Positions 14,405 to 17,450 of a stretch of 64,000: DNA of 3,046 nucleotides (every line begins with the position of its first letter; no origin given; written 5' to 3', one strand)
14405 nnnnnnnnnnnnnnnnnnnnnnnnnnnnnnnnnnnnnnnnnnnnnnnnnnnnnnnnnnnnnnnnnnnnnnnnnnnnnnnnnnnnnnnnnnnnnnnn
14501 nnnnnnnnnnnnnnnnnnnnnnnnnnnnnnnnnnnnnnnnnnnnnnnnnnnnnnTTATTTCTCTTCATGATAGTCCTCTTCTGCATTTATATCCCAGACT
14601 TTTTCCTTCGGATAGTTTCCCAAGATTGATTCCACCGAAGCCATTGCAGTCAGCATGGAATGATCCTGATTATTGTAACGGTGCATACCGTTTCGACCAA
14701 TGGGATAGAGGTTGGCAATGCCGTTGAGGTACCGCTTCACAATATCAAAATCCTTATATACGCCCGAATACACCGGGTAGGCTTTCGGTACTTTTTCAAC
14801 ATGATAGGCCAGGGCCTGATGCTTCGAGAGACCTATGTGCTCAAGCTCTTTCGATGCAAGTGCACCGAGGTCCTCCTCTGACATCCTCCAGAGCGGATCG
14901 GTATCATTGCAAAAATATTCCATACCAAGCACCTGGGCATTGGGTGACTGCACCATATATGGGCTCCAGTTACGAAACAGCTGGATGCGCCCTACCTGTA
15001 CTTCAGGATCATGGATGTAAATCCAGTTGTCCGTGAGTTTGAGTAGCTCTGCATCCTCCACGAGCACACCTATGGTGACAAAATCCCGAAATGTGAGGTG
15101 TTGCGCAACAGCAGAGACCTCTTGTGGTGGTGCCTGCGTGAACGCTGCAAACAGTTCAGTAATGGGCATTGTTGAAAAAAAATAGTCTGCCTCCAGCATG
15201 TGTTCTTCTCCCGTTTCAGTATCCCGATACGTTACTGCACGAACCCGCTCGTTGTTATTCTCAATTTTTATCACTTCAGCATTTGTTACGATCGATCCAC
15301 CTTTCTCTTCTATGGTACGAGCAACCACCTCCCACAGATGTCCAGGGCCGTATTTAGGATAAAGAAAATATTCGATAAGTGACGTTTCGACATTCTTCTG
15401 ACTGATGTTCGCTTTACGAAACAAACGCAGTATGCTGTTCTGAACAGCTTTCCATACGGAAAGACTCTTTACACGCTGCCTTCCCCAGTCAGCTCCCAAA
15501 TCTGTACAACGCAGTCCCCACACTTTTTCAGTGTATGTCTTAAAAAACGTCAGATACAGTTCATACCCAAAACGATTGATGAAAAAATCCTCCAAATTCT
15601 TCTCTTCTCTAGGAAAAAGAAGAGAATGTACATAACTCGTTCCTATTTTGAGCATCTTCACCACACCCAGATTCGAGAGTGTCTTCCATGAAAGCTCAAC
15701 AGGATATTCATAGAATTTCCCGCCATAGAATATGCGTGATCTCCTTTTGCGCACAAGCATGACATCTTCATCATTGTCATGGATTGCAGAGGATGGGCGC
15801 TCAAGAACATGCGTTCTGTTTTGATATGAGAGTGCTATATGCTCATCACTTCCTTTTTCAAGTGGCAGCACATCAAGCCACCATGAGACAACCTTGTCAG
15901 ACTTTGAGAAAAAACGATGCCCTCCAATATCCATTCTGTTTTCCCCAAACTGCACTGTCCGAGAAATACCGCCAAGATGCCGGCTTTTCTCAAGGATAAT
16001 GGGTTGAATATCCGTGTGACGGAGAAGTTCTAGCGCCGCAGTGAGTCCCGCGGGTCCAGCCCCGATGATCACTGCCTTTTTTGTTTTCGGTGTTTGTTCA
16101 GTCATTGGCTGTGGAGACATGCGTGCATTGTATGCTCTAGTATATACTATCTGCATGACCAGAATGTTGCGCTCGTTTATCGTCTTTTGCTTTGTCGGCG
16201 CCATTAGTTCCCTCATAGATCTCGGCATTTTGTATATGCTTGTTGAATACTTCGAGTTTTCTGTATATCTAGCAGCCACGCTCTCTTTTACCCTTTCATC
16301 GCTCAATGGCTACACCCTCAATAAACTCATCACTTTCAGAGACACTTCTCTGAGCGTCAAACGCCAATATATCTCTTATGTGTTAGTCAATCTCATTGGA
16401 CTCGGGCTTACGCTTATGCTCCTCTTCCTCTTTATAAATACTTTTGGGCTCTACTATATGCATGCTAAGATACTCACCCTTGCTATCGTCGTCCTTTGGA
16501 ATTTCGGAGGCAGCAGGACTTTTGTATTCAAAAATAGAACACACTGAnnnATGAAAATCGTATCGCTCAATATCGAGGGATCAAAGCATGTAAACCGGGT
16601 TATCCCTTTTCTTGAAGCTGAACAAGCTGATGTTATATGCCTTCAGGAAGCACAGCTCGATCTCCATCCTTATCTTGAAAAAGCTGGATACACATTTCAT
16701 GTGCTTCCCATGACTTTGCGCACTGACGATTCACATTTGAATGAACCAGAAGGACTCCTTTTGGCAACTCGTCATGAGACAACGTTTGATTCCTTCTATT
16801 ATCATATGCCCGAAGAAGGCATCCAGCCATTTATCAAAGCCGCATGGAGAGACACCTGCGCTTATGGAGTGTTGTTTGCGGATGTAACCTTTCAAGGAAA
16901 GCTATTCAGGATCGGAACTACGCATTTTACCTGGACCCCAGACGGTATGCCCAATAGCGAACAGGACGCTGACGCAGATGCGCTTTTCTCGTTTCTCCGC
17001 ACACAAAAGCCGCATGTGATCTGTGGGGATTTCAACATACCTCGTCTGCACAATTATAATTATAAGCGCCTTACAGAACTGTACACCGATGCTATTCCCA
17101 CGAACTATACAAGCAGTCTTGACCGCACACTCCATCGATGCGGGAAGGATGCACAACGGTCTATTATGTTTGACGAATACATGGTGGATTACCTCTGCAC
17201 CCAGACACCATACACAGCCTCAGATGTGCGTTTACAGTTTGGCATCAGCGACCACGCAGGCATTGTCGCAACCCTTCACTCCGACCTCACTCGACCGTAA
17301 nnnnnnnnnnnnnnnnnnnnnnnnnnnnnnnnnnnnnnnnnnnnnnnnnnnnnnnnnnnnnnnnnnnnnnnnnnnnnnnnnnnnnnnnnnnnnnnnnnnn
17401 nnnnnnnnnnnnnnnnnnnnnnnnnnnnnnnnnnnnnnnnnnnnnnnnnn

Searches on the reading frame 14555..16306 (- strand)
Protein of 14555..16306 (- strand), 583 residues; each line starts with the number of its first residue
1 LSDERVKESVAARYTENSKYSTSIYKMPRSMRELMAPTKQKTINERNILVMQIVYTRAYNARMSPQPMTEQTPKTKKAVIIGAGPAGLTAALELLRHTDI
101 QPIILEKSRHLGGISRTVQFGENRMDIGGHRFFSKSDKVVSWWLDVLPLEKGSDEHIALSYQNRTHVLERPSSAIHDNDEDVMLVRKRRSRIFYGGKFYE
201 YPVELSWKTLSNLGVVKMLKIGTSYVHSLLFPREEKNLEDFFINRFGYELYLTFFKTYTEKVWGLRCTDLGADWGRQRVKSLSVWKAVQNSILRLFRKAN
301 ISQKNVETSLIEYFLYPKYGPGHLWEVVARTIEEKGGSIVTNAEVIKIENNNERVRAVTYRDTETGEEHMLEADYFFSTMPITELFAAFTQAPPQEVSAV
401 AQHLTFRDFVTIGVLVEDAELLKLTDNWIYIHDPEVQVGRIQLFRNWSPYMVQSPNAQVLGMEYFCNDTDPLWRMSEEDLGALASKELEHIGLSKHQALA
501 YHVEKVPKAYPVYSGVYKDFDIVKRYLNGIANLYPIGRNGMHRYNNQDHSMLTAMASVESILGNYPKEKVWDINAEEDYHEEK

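Call 6: search_protein_families(library=pfam, proteins=[window:14555-16306:-], max_evalue=0.1)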
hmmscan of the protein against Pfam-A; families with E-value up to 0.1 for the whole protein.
window:14555-16306:- (583 aa): 13 families
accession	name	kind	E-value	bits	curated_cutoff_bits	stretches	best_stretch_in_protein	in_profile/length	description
PF01593.30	Amino_oxidase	-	2.4e-12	47.3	19.8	1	86-491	2-364/443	Flavin containing amine oxidoreductase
PF13450.12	NAD_binding_8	-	5.6e-11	43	21.9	1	80-138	1-60/68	NAD(P)-binding Rossmann-like domain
PF01266.30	DAO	-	1.3e-07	32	27.9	1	78-114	2-38/353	FAD dependent oxidoreductase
PF01494.25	FAD_binding_3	-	2.5e-06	27.4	22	1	78-118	4-43/349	FAD binding domain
PF12831.13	FAD_oxidored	-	4.5e-06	26.7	27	1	79-114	3-37/416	FAD dependent oxidoreductase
PF07992.20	Pyr_redox_2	-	3.6e-05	23.8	26.1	1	77-105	2-29/291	Pyridine nucleotide-disulphide oxidoreductase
PF01946.23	Thi4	-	7.8e-05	22.5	26.2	1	78-113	20-55/235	Thi4 family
PF00890.30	FAD_binding_2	-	0.0002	21.1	20.4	1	78-117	2-37/414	FAD binding domain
PF13738.12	Pyr_redox_3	-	0.00023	21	30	1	79-110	1-32/305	Pyridine nucleotide-disulphide oxidoreductase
PF03486.20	HI0933_like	-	0.00048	20.1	50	1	77-112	2-36/244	HI0933-like protein Rossmann domain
PF00070.33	Pyr_redox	-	0.0012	19.8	22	0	326-362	44-81/82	Pyridine nucleotide-disulphide oxidoreductase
PF13454.12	NAD_binding_9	-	0.0054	17.2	21.8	1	79-125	1-51/155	FAD-NAD(P)-binding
PF06100.17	MCRA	-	0.039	13.3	23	1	76-148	2-77/495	MCRA family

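Call 7: search_protein_families(library=ncbifam, proteins=[window:14555-16306:-], max_evalue=0.1)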
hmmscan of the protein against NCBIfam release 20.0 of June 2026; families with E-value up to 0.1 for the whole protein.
window:14555-16306:- (583 aa): 93 families (the best 25 are shown)
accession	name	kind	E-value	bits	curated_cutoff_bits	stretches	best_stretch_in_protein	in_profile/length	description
NF005546.0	PRK07208.1-2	equivalog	1.3e-211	703.7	418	1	74-583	3-525/527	hypothetical protein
NF005548.0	PRK07208.1-4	equivalog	1.6e-157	525.1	389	2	180-582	76-470/488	hypothetical protein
NF005549.0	PRK07208.1-5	equivalog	5.6e-148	493.7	587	1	76-583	5-534/534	hypothetical protein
NF005545.0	PRK07208.1-1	equivalog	9e-132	440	451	2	183-581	83-481/504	hypothetical protein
NF005547.0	PRK07208.1-3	equivalog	2.6e-100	336.4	380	2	181-581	78-459/465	hypothetical protein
NF005560.0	PRK07233.1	equivalog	3.6e-23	82.1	252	2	309-556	186-419/435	hypothetical protein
TIGR03467.1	HpnE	equivalog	4.6e-11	42.7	283.05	1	79-165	2-89/430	hydroxysqualene dehydroxylase HpnE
NF008841.0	PRK11883.1-1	equivalog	4.7e-10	39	517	1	76-141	4-71/453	protoporphyrinogen oxidase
TIGR01292.1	TRX_reduct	equivalog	1.9e-08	33.5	343.45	1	77-118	2-42/300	thioredoxin-disulfide reductase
NF045637.1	carotdesatCrtDProt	equivalog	4.1e-08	32.2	580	1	79-128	2-50/485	1-hydroxycarotenoid 3,4-desaturase CrtD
TIGR02734.1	crtI_fam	subfamily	2.2e-07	29.9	238.1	1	78-128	1-50/504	phytoene desaturase family protein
TIGR02733.1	desat_CrtD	equivalog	3.7e-07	29.2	549.7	2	77-129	3-54/492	C-3',4' desaturase CrtD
NF053556.1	prodigi_MAP_PigB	equivalog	5.3e-07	28.4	850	1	52-132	129-208/659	prodigiosin MAP biosynthesis oxidoreductase PigB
NF006002.0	PRK08132.1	subfamily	9e-07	27.6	416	1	59-127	10-76/552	FAD-dependent oxidoreductase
NF053717.1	VnlPnlRedVprA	equivalog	1.2e-06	27.6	600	1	77-116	8-46/481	vinyl phenol reductase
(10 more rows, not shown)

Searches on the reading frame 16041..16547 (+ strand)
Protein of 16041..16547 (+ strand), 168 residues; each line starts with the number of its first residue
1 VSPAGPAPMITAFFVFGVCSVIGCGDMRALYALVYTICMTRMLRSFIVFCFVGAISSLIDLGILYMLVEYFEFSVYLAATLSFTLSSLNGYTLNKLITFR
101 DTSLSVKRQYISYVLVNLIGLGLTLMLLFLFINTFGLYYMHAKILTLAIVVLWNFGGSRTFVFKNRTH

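Call 6: search_protein_families(library=pfam, proteins=[window:16041-16547:+], max_evalue=0.1)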
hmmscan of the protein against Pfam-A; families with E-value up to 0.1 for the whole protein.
window:16041-16547:+ (168 aa): 1 family
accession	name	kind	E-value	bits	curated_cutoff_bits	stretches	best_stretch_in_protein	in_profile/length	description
PF04138.20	GtrA_DPMS_TM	-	2.3e-24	86.3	26.1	1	49-163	2-117/117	GtrA/DPMS, transmembrane domain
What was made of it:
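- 16041..16547 (+): Divergently transcribed GtrA-family membrane protein. It is a candidate handler of the lipid-linked sugar. Pfam PF04138, E = 2.3e-24 (call 6).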

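Call 7: search_protein_families(library=ncbifam, proteins=[window:16041-16547:+], max_evalue=0.1)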
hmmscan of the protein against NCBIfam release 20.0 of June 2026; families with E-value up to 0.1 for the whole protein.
window:16041-16547:+ (168 aa): 0 families

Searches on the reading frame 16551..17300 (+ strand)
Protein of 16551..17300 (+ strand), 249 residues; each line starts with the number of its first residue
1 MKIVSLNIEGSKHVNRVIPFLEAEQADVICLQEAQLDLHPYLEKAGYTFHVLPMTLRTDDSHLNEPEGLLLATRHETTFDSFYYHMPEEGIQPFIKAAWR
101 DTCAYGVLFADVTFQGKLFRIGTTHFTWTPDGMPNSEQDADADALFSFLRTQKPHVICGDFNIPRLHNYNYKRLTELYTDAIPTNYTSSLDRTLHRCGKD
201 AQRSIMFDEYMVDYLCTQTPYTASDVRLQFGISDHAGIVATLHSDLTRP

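Call 6: search_protein_families(library=pfam, proteins=[window:16551-17300:+], max_evalue=0.1)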
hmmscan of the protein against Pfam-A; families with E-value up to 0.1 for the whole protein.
window:16551-17300:+ (249 aa): 2 families
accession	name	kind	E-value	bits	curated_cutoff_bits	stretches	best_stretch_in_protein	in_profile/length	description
PF03372.29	Exo_endo_phos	-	1.1e-12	48.6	24.5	1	5-235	2-225/225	Endonuclease/Exonuclease/phosphatase family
PF14529.12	Exo_endo_phos_2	-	0.023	15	27.4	1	138-238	14-116/117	Endonuclease-reverse transcriptase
